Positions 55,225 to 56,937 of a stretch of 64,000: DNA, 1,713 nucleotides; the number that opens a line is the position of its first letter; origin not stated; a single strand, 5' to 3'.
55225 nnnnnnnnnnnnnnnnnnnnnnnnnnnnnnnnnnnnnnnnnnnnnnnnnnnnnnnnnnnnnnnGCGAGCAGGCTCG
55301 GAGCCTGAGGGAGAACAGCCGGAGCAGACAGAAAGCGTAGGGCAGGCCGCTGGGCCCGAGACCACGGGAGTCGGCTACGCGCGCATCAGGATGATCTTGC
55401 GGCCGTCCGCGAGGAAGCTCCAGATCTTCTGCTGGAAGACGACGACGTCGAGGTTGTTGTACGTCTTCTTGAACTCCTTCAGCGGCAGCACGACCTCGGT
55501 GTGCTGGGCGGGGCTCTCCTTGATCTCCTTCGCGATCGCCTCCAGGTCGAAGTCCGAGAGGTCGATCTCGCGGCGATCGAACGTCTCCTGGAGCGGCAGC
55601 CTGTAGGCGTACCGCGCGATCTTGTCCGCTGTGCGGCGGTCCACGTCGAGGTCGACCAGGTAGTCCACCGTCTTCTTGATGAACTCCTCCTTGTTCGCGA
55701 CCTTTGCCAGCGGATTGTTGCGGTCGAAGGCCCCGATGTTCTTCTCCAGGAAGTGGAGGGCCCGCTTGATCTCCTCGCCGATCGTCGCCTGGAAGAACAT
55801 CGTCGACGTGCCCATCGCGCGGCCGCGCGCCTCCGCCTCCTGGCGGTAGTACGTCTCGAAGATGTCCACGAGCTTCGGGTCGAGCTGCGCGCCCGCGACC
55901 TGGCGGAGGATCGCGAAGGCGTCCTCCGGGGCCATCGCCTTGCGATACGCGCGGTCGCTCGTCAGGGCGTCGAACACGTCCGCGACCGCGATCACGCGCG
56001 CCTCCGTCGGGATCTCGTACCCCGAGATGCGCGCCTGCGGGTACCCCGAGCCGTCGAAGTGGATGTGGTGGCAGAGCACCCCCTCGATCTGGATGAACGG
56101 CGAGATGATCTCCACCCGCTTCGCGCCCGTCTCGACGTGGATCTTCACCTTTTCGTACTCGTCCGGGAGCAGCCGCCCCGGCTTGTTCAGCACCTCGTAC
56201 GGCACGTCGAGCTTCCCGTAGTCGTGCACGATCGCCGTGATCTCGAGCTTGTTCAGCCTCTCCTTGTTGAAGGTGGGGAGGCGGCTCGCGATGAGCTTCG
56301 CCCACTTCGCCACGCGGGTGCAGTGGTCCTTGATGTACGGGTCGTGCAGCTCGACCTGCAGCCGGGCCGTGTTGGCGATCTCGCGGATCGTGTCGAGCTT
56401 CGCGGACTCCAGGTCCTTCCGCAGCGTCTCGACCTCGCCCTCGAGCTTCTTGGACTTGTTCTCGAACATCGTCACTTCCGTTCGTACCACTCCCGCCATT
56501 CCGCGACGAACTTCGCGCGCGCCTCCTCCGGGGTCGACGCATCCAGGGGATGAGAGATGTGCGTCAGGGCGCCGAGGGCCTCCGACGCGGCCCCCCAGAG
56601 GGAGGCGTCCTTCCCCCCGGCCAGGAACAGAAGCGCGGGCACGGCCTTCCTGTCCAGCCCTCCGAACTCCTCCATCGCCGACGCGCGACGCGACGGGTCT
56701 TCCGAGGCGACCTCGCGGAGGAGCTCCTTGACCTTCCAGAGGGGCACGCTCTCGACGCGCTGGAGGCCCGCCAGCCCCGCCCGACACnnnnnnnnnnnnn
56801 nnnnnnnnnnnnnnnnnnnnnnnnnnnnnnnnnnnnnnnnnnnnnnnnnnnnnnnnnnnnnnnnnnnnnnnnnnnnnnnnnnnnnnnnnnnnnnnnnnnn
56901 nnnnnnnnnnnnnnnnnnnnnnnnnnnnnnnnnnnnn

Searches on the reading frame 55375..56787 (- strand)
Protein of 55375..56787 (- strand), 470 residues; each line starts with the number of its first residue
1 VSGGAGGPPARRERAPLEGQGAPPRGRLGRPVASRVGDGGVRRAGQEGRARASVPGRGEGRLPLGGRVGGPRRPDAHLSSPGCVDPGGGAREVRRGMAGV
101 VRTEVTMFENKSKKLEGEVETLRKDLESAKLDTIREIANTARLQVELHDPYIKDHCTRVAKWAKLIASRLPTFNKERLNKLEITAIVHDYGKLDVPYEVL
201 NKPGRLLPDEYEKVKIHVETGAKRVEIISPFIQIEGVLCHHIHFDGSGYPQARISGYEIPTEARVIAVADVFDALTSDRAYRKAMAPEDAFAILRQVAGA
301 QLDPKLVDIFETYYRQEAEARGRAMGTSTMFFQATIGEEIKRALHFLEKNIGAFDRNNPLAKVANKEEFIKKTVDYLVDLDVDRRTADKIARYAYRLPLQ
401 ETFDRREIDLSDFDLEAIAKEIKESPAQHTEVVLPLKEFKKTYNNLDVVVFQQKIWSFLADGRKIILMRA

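Call 47: search_protein_families(library=pfam, proteins=[window:55375-56787:-], max_evalue=0.0001)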
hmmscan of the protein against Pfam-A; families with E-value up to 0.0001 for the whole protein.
window:55375-56787:- (470 aa): 2 families
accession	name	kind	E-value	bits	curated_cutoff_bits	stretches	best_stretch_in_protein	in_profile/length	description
PF13487.12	HD_5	-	9.1e-32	110.6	27.2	1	145-306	7-170/170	HD domain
PF01966.28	HD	-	2.8e-13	50.6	22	1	154-274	3-115/116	HD domain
